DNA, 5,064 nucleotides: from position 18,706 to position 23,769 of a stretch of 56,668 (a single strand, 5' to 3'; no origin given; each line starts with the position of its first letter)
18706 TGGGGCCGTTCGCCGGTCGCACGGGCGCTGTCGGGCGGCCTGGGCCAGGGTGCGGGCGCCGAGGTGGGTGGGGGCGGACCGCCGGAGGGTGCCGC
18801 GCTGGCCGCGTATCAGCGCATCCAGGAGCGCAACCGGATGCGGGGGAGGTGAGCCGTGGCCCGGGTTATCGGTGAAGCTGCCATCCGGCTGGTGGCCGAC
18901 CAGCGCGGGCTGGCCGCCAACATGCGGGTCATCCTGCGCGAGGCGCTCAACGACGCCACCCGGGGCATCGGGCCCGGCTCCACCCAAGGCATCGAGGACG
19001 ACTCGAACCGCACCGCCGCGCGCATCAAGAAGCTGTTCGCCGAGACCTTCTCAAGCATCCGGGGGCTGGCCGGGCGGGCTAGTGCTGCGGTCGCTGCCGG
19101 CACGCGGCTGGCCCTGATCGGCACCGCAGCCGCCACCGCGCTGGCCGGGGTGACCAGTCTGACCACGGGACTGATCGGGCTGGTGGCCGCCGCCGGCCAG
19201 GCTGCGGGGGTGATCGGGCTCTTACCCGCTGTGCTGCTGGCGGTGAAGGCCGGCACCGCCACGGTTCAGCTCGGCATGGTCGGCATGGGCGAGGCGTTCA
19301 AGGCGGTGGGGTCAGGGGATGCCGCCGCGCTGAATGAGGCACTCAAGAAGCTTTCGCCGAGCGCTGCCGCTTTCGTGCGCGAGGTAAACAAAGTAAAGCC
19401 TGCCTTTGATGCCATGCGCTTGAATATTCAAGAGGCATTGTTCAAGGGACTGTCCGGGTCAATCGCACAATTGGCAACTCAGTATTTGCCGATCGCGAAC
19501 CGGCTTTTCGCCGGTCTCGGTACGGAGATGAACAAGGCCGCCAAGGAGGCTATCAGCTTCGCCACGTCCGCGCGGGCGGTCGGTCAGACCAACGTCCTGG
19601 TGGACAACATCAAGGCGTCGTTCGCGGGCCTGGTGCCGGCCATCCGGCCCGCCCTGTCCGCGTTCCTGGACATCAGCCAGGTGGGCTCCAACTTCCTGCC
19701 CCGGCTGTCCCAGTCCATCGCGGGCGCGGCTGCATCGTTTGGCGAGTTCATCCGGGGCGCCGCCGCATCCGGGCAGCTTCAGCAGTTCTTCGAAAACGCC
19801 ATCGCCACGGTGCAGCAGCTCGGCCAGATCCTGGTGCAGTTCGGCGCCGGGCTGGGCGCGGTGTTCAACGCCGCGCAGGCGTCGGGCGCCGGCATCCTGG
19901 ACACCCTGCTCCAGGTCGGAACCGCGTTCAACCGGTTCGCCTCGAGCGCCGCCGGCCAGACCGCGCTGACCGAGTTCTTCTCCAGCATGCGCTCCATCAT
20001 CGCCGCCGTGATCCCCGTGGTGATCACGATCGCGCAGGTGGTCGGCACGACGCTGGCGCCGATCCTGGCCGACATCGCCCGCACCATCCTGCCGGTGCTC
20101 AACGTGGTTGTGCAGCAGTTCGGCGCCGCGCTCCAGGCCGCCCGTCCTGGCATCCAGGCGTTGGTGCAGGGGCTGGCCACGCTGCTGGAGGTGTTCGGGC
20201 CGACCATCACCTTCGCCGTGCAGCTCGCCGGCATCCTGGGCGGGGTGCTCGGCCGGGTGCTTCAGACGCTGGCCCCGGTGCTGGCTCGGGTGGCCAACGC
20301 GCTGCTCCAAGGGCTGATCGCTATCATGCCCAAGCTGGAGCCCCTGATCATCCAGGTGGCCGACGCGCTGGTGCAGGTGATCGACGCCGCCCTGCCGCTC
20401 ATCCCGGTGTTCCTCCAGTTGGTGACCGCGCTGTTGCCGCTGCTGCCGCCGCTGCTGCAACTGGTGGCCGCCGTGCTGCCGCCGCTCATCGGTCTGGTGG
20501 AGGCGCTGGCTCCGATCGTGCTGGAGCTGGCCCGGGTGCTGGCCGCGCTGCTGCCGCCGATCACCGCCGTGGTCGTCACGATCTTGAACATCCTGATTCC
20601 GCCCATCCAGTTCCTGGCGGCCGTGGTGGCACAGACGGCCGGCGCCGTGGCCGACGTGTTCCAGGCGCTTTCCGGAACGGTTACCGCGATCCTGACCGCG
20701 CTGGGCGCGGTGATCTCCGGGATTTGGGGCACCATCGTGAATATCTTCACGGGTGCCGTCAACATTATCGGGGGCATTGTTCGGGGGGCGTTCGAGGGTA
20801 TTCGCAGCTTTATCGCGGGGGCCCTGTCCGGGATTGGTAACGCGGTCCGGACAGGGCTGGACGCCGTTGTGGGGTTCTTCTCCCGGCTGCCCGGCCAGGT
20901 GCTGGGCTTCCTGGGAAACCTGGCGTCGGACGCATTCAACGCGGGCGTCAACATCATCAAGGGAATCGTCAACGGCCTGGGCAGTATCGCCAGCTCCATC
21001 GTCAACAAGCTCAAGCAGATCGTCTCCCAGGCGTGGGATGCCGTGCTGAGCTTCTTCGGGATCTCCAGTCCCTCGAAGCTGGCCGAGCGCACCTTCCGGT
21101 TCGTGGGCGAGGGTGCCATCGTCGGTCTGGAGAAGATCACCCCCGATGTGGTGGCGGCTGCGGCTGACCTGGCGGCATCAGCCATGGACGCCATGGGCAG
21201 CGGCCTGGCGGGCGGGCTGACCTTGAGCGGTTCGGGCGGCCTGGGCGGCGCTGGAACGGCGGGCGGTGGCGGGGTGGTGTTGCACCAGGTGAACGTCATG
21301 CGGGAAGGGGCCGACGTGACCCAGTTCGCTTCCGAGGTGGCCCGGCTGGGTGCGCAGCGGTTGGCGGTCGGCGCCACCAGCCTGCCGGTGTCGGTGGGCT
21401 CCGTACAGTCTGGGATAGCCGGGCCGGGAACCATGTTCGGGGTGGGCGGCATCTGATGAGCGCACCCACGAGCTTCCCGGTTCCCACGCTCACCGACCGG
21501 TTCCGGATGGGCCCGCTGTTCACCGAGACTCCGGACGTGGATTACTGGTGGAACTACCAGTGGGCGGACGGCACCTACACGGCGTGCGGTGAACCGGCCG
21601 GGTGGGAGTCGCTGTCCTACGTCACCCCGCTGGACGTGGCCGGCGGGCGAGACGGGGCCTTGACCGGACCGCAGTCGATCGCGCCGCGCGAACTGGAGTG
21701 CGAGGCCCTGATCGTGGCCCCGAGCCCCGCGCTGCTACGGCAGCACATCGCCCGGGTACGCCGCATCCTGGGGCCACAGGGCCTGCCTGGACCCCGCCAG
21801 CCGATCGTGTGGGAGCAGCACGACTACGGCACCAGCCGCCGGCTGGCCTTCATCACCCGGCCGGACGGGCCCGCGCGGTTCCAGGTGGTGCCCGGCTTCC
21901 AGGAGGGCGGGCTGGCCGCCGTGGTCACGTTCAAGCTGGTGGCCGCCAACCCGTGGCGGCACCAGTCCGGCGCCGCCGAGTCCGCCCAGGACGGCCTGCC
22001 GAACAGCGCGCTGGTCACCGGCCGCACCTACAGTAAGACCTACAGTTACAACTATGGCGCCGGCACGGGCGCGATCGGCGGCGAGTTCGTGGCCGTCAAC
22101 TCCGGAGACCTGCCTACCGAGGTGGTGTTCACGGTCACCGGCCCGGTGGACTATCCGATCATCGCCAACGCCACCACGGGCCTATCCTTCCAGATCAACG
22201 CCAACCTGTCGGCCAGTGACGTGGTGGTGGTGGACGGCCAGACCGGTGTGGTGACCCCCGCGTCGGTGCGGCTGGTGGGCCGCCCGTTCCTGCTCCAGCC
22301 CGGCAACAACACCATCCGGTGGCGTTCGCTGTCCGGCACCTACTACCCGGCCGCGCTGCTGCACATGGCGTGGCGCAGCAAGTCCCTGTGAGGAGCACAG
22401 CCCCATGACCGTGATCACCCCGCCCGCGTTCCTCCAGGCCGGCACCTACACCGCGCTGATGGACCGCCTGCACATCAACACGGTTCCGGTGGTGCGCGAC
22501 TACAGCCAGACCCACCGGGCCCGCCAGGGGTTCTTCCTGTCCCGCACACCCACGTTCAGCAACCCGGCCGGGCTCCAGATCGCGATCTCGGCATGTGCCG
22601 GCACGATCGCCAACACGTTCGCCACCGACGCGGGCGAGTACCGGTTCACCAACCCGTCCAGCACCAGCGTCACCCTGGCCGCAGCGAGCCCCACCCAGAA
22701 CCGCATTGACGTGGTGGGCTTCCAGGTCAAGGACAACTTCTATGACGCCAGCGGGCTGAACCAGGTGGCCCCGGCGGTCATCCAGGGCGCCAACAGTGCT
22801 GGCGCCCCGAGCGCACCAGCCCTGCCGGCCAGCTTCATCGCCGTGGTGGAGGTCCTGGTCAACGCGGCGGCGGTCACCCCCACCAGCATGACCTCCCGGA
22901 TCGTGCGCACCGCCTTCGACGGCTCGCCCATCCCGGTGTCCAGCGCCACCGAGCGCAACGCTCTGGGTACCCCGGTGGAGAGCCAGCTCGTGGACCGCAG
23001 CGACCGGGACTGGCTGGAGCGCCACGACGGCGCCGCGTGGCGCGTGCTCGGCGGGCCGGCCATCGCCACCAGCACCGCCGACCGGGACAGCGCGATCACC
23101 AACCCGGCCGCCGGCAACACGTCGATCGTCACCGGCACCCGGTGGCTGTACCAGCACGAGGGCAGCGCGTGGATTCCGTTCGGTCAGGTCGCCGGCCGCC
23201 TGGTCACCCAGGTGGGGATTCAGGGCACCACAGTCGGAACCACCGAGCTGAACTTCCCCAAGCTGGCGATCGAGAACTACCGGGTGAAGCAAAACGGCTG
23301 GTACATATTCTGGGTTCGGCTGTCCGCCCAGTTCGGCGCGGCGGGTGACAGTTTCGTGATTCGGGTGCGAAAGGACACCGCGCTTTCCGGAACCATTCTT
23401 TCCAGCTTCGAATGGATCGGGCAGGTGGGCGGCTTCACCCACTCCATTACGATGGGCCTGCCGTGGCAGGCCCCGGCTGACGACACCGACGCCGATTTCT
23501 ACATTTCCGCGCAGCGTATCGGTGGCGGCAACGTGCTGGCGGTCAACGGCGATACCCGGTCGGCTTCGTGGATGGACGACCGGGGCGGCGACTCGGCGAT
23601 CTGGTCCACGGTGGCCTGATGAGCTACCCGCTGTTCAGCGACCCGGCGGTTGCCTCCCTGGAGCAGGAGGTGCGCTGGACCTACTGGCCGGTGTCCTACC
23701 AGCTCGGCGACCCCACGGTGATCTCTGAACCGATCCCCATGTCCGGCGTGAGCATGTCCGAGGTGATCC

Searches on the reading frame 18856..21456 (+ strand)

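Call 12: search_protein_families(library=phrogs, proteins=[window:18856-21456:+], max_evalue=0.001)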
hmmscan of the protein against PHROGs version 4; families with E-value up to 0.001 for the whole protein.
window:18856-21456:+ (866 aa): 28 families (the best 25 are shown)
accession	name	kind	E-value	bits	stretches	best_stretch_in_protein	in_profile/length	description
phrog_6090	-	tail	1.2e-85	289.4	2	152-764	453-1112/1853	tail length tape measure protein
phrog_305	-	tail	1.3e-77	263.3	2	27-451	99-524/1001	tail length tape measure protein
phrog_58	-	tail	8.8e-50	171.1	1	55-832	281-1042/1544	tail length tape measure protein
phrog_934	-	tail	1.1e-47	163.3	1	77-440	163-523/1988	tail length tape measure protein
phrog_6435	-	tail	1.2e-42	146.6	1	46-513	239-709/2090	tail length tape measure protein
phrog_3547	-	tail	1.3e-37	130.2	1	156-627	310-672/1767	tail length tape measure protein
phrog_2337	-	tail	2e-37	130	1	71-380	150-457/1326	tail length tape measure protein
phrog_4197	-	tail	7e-30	104.6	2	153-322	496-671/1783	tail length tape measure protein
phrog_5493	-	tail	7.8e-26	91.7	1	66-781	435-1032/1102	tail length tape measure protein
phrog_7025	-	tail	4.1e-23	81.4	1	156-438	821-1101/2880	tail length tape measure protein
phrog_1272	-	tail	1.5e-22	80.2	1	65-675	628-1082/1606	tail length tape measure protein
phrog_1204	-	tail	1.3e-20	74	2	156-687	429-1010/1483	tail protein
phrog_4372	-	tail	1.4e-20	73.5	1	544-789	1134-1373/1681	tail length tape measure protein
phrog_1535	-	tail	2.3e-16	60.1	1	233-735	541-1003/1152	tail length tape measure protein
phrog_991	-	tail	2.7e-16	59.4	1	458-755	546-818/1966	tail length tape measure protein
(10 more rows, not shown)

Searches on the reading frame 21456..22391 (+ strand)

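Call 12: search_protein_families(library=phrogs, proteins=[window:21456-22391:+], max_evalue=0.001)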
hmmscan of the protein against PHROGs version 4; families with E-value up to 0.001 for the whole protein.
window:21456-22391:+ (311 aa): 2 families
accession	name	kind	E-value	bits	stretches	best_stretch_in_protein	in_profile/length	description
phrog_5577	-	tail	1.3e-16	61.8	1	49-307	41-291/295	minor tail protein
phrog_33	-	tail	2.4e-16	60.9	1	63-291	75-265/651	distal tail protein Dit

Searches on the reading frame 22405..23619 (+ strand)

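Call 12: search_protein_families(library=phrogs, proteins=[window:22405-23619:+], max_evalue=0.001)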
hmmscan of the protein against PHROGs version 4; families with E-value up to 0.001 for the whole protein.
window:22405-23619:+ (404 aa): 1 family
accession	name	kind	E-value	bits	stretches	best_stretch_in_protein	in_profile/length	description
phrog_3398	-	head and packaging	5.7e-20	72.9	1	54-276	55-275/359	virion structural protein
